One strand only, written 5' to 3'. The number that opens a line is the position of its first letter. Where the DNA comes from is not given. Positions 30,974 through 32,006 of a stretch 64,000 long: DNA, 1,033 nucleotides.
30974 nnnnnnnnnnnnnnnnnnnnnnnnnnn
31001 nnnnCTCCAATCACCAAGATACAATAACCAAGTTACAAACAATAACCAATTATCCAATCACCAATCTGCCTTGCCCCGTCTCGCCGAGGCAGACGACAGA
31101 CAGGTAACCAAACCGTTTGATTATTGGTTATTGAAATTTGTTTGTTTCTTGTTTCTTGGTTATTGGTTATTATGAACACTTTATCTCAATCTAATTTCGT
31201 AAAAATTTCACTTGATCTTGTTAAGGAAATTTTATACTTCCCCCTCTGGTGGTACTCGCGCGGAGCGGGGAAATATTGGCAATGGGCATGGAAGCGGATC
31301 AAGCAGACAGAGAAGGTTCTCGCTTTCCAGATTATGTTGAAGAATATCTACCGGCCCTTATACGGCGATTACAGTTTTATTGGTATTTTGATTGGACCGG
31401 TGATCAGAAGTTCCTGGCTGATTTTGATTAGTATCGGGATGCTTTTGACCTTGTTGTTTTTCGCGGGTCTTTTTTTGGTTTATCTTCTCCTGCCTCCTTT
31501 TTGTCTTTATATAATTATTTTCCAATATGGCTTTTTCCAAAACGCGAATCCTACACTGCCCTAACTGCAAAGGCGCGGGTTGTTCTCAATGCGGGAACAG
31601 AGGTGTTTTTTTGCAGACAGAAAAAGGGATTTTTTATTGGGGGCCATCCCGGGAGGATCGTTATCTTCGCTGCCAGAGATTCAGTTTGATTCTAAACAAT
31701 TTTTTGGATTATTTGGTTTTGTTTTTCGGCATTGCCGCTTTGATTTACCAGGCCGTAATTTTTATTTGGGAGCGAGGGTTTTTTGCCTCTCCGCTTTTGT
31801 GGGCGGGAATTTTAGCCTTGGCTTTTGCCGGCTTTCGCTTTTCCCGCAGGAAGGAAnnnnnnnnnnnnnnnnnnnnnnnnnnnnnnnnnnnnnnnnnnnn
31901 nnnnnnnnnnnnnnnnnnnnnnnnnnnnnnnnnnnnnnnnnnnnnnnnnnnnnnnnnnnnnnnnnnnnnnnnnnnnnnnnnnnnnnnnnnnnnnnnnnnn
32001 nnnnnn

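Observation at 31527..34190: ClpB/ClpC-like double-ring AAA+ protein with an N-terminal zinc ribbon and two TM helices, and a D1 Walker-B Asp-Asn where Asp-Glu is expected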

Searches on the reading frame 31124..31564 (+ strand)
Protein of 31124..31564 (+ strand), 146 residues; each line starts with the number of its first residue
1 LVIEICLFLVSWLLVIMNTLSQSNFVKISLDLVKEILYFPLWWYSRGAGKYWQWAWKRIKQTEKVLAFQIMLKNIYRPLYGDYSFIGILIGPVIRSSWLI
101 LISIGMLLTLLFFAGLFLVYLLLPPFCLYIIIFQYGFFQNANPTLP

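Call 3: search_protein_families(library=pfam, proteins=[window:31124-31564:+], max_evalue=0.01)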
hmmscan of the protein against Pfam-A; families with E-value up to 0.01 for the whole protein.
window:31124-31564:+ (146 aa): 0 families

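Call 4: search_protein_families(library=ncbifam, proteins=[window:31124-31564:+], max_evalue=0.01)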
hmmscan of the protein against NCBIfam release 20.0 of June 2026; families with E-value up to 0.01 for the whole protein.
window:31124-31564:+ (146 aa): 0 families

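Call 26: search_protein_families(library=pfam, proteins=[window:31172-31561:+], max_evalue=10)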
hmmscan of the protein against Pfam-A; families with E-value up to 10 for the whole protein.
window:31172-31561:+ (130 aa): 0 families

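Call 31: find_homologous_proteins(query=window:31172-31561:+, max_evalue=0.001)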
Query window:31172-31561:+ (130 aa): 13 proteins with E <= 0.001 among 34 candidates.
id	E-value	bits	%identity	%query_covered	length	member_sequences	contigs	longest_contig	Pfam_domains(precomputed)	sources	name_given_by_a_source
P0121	7.3e-80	284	100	100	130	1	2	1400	-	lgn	-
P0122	7.1e-70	251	90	100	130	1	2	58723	-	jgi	-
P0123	7.7e-38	148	56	94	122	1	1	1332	-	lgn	-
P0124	5.8e-37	145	68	67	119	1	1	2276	-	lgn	-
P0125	1.9e-36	143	56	89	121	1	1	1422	-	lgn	-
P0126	1.2e-35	141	63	86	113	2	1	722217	-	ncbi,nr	ncbi:MAG: hypothetical protein PHW01_00705 [Patescibacteria group bacterium]|nr:hypothetical protein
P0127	3.8e-35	139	59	88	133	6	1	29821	-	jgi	-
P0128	8.2e-35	138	55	89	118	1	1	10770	-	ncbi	-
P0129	2.8e-34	136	69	59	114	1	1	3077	-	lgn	-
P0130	4.4e-16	77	45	77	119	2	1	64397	-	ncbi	ncbi:MAG: hypothetical protein V1661_00865 [bacterium]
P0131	1.6e-15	75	43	78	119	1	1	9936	-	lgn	-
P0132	1.8e-15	75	44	48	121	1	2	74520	-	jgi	-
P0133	1.1e-14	73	39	72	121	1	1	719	-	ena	-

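Call 33: find_related_loci(query=A3, collection=genome_contigs, flank=4500)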
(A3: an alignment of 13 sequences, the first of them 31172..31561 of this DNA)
Query A3 (130 aa) in genome_contigs; peptide patterns used: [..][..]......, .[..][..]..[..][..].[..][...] (x = any residue, [..] = any of these).
124 stretches matched a pattern; 100 encode a relative of the query (tblastn E <= 1e-3); the best 80 are kept; 80 distinct loci.
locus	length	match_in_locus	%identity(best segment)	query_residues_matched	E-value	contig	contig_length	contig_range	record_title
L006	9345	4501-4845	57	1-115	4e-36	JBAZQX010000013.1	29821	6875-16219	MAG: Candidatus Doudnabacteria bacterium isolate SO_2017_SWC_9 scaffold_1325_c1_LP-4_2017, whole genome shotgun sequence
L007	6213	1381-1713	39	10-120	7e-22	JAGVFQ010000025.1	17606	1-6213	MAG: Patescibacteria group bacterium isolate DeMMO2_29 c_000000041570, whole genome shotgun sequence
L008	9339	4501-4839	42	8-119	3e-20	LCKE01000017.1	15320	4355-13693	MAG: Parcubacteria group bacterium GW2011_GWF2_45_11 UW91_C0017, whole genome shotgun sequence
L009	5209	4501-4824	44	11-118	1e-19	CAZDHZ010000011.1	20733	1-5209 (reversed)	MAG TPA_asm: uncultured Gammaproteobacteria bacterium isolate binchicken_co256_37 genome assembly, contig: NODE_5172_len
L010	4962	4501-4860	38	11-126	3e-19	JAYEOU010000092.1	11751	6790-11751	MAG: Patescibacteria group bacterium isolate MAG021 MAG021_92, whole genome shotgun sequence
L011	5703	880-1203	41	11-118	4e-19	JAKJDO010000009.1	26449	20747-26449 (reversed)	MAG: Patescibacteria group bacterium isolate UR.bin108 UR_contig_4243, whole genome shotgun sequence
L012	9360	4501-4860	36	5-118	7e-18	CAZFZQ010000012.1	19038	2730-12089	MAG TPA_asm: uncultured Gammaproteobacteria bacterium isolate binchicken_co266_189 genome assembly, contig: NODE_4709_le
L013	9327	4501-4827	40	10-118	9e-18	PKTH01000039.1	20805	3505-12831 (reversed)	MAG: Candidatus Parcubacteria bacterium isolate BM507 sc_1492, whole genome shotgun sequence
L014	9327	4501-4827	38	8-115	1e-17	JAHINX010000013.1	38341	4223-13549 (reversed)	MAG: Patescibacteria group bacterium isolate KR13_S3.mb.1 KR13_S3.mb.1_k141_119244, whole genome shotgun sequence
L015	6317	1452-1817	34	1-118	2e-17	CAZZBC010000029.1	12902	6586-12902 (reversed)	MAG TPA_asm: uncultured Gammaproteobacteria bacterium isolate binchicken_co232_117 genome assembly, contig: NODE_9549_le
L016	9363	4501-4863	40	4-120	2e-17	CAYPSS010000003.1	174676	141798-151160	MAG TPA_asm: uncultured Gammaproteobacteria bacterium isolate binchicken_co27_474 genome assembly, contig: NODE_100_leng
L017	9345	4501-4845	36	11-125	4e-17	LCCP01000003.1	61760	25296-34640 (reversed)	MAG: Parcubacteria group bacterium GW2011_GWC2_42_12 UU95_C0003, whole genome shotgun sequence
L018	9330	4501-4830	35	10-119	6e-17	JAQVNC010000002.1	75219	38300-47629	MAG: Patescibacteria group bacterium isolate STF1_148 NODE_589_length_75219_cov_6.349331_Sandtown_F1, whole genome shotg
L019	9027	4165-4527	36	2-118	8e-17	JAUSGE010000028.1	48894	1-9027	MAG: bacterium isolate E14_metabat.bin.105 E14_k141_1735352, whole genome shotgun sequence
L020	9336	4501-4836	40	7-118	9e-17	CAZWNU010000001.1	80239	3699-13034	MAG TPA_asm: uncultured Gammaproteobacteria bacterium isolate binchicken_co32_477 genome assembly, contig: NODE_203_leng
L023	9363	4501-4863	39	4-120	2e-15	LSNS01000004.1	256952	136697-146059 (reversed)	MAG: Parcubacteria group bacterium M6-OD1-4 Contig4388, whole genome shotgun sequence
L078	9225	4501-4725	32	5-79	2e-10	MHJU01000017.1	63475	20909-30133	MAG: Candidatus Jacksonbacteria bacterium RIFCSPLOWO2_02_FULL_44_20 rifcsplowo2_02_scaffold_2341, whole genome shotgun s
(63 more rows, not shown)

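Call 47: search_protein_families(library=pfam, alignment_id=A4, max_evalue=0.00001)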
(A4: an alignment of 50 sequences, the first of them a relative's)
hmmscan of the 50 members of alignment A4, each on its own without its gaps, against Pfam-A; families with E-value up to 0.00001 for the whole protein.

A. member 1, L006:7771-8988:+ (406 aa): 1 family
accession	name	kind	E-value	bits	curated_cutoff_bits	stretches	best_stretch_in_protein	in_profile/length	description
PF01261.30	AP_endonuc_2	-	3.9e-10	40.3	31.1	1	73-328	5-238/249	Xylose isomerase-like TIM barrel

B. families by the number of members that match (of 50 scanned): 27 families (the first 25 are shown)
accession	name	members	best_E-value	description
PF00953.26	Glycos_transf_4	21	4.9e-31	Glycosyl transferase family 4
PF03129.25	HGTP_anticodon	5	5.1e-23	Anticodon binding domain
PF00587.30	tRNA-synt_2b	5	4.3e-17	tRNA synthetase class II core domain (G, H, P, S and T)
PF13177.12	DNA_pol3_delta2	4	3e-48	DNA polymerase III, delta subunit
PF12169.13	DNA_pol3_gamma3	4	1e-15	DNA polymerase III subunits gamma and tau domain III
PF00004.35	AAA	4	3.2e-14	ATPase family associated with various cellular activities (AAA)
PF22608.2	DNAX_ATPase_lid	4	1.3e-10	DNA polymerase III clamp loader subunit, ATPase lid domain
PF04138.20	GtrA_DPMS_TM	3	1.9e-25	GtrA/DPMS, transmembrane domain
PF05496.18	RuvB_N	3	3.2e-08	Holliday junction DNA helicase RuvB P-loop domain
PF07728.20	AAA_5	3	6e-08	AAA domain (dynein-related subfamily)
PF13401.12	AAA_22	3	1.8e-07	AAA domain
PF07479.19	NAD_Gly3P_dh_C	2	1.9e-38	NAD-dependent glycerol-3-phosphate dehydrogenase C-terminus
PF01210.29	NAD_Gly3P_dh_N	2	8.8e-32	NAD-dependent glycerol-3-phosphate dehydrogenase N-terminus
PF02643.20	DUF192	2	2.9e-29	Uncharacterized ACR, COG1430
PF00082.27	Peptidase_S8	2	9.3e-29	Subtilase family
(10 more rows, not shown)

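Call 50: predict_structure(alignment_id=A3)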
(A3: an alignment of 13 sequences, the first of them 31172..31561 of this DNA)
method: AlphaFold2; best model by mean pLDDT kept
length: 130 residues; sequences in the alignment: 13
mean_pLDDT: 79.8   pTM: 0.58
mean pLDDT of the five models: 79.8, 76.0, 75.7, 75.3, 74.8
residues with pLDDT >= 90: 19; 70-90: 89; 50-70: 18; < 50: 4
segments of 3 or more residues with pLDDT < 50: none
pLDDT, mean of each block of 10 residues (from residue 1): 59 77 72 87 87 84 80 86 91 92 84 79 60
secondary structure, 60 per line:
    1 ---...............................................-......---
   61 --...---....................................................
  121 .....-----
elements in order: H4-50 H52-57 H69-125

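Call 52: search_protein_families(library=pfam, alignment_id=A5, max_evalue=0.00001)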
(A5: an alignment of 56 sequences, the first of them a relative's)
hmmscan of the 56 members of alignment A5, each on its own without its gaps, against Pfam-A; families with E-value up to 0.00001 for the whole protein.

A. member 1, L006:1941-3788:+ (616 aa): 3 families
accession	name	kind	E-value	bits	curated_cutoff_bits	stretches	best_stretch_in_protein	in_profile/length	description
PF10412.15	TrwB_AAD_bind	-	6.5e-12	45.5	20.5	1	31-337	12-304/387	Type IV secretion-system coupling protein DNA-binding domain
PF12696.13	TraG-D_C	-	3e-06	27.6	22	1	284-344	2-67/126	TraM recognition site of TraD and TraG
PF01935.23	DUF87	-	1e-05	26.2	23.2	0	25-247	13-203/220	Helicase HerA, central domain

B. families by the number of members that match (of 56 scanned): 55 families (the first 25 are shown)
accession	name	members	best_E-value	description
PF02861.25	Clp_N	10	3.1e-23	Clp amino terminal domain, pathogenicity island component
PF13191.12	AAA_16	10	4.1e-14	AAA ATPase domain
PF07724.20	AAA_2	9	7.2e-70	AAA domain (Cdc48 subfamily)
PF17871.7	AAA_lid_9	9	2.4e-34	AAA lid domain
PF00004.35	AAA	9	1.9e-28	ATPase family associated with various cellular activities (AAA)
PF10431.15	ClpB_D2-small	9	1.8e-26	C-terminal, D2-small domain, of ClpB protein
PF07728.20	AAA_5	9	7.4e-19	AAA domain (dynein-related subfamily)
PF13401.12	AAA_22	9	1.1e-13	AAA domain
PF00158.32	Sigma54_activat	9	5.3e-10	Sigma-54 interaction domain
PF12775.13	AAA_7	9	1.1e-07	P-loop containing dynein motor region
PF05621.17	TniB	8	1e-07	Bacterial TniB protein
PF01702.25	TGT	7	1.8e-136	Queuine tRNA-ribosyltransferase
PF13173.12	AAA_14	7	3e-07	AAA domain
PF23569.1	NBD_SMAX1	7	1.9e-06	SMAX1 nucleotide binding domain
PF02357.24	NusG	6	9.4e-32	Transcription termination factor nusG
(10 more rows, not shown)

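Call 58: fold_search(model_id=the predicted structure, library=pdb)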
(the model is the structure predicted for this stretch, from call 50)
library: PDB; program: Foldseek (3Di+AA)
matches with E <= 10: 6; with E <= 0.001: 0
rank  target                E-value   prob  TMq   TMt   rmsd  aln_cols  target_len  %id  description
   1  3etz_A                5.3e+00  0.13  0.37  0.43   8.8       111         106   13  Crystal structure of bacterial adhesin FadA L76A mutant (released 2008-12-02)
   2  9fqr_E5               5.7e+00  0.08  0.31  0.27  12.2       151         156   12  96-nm repeat of axonemal doublet microtubules from bovine sperm (released 2025-03-26)
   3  7t3u_C                7.3e+00  0.03  0.23  0.03  20.7       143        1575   17  IP3, ATP, and Ca2+ bound type 3 IP3 receptor in the inactive state (released 2022-03-23)
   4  3etx_A                7.7e+00  0.09  0.33  0.39   9.4       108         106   11  Crystal structure of bacterial adhesin FadA L14A mutant (released 2008-12-02)
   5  8rb0_A                7.7e+00  0.07  0.27  0.06  13.2        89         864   15  The crystal structure of DNA-bound human MutSbeta (MSH2_E749A/MSH3) in the canonical mismatch bound conformation with  (released 2025-06-11)
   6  4jav_B                8.2e+00  0.05  0.25  0.15   8.3        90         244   19  Structural basis of a rationally rewired protein-protein interface (HK853wt and RR468mutant V13P, L14I, I17M and N21V) (released 2013-09-04)

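Call 74: search_protein_families(library=ncbifam, proteins=[L007:4643-5725:+, L023:7590-8648:+], max_evalue=0.00001)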
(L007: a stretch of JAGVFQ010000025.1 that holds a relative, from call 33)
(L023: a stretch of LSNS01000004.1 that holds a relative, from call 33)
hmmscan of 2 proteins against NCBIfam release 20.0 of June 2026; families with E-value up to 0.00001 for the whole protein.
L007:4643-5725:+ (361 aa): 3 families
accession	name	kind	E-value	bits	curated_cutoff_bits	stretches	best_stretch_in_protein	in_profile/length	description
TIGR02380.1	ECA_wecA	exception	4.4e-26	91.8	326.05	1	6-328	4-309/346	UDP-N-acetylglucosamine--undecaprenyl-phosphate N-acetylglucosaminephosphotransferase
NF053644.1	MraY_archaea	equivalog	1.2e-22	80.7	450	1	162-325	185-340/340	pseudomurein biosynthesis MraY family phospho-N-acetylmuramoyl-pentapeptide-transferase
TIGR00445.1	mraY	equivalog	2.3e-18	66.7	192.05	1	161-325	139-315/321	phospho-N-acetylmuramoyl-pentapeptide-transferase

L023:7590-8648:+ (353 aa): 3 families
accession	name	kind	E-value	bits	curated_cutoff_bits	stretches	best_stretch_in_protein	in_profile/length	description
TIGR02380.1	ECA_wecA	exception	3.9e-33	115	326.05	1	7-346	4-334/346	UDP-N-acetylglucosamine--undecaprenyl-phosphate N-acetylglucosaminephosphotransferase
NF053644.1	MraY_archaea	equivalog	2.4e-23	83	450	1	110-316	150-339/340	pseudomurein biosynthesis MraY family phospho-N-acetylmuramoyl-pentapeptide-transferase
TIGR00445.1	mraY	equivalog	7.2e-17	61.8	192.05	1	102-317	78-315/321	phospho-N-acetylmuramoyl-pentapeptide-transferase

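Call 78: search_protein_families(library=padloc, proteins=[window:31172-31561:+], max_evalue=0.001)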
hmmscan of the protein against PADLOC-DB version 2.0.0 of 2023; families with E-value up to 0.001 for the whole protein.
window:31172-31561:+ (130 aa): 0 families

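Call 86: search_protein_families(library=pfam, proteins=[L078:4764-5423:+, L078:5431-6492:+, L078:6644-7291:+, L078:4510-4851:+], max_evalue=0.001)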
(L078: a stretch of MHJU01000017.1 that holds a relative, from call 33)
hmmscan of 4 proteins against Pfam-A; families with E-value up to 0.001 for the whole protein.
L078:4764-5423:+ (220 aa): 3 families
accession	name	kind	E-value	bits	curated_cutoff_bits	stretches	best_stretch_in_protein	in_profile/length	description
PF01330.27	RuvA_N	-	2.9e-09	37.3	23.6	1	30-91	1-61/61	RuvA N terminal domain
PF14520.12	HHH_5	-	4.5e-09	37.1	27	1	105-158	4-56/57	Helix-hairpin-helix domain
PF07499.19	RuvA_C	-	4.7e-09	37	24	1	177-220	2-46/47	RuvA, C-terminal domain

L078:5431-6492:+ (354 aa): 2 families
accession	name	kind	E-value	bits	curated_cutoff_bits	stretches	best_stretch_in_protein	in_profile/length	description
PF02388.22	FemAB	-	2.5e-35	122.6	24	2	194-296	304-403/406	FemAB family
PF13480.13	Acetyltransf_6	-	4.5e-16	59.7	22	1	132-250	9-136/143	Acetyltransferase (GNAT) domain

L078:6644-7291:+ (216 aa): 1 family
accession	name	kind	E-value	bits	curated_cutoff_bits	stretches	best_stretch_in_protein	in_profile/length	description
PF00156.33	Pribosyltran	-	3.4e-19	69.1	26.3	1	11-173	17-137/158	Phosphoribosyl transferase domain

L078:4510-4851:+ (114 aa): 0 families

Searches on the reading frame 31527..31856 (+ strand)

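Call 26: search_protein_families(library=pfam, proteins=[window:31527-31856:+], max_evalue=10)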
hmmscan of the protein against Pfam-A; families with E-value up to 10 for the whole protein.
window:31527-31856:+ (110 aa): 1 family
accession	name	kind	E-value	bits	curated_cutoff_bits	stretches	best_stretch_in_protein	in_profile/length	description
PF14012.11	DUF4229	-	0.32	11.5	27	1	63-101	8-42/68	Protein of unknown function (DUF4229)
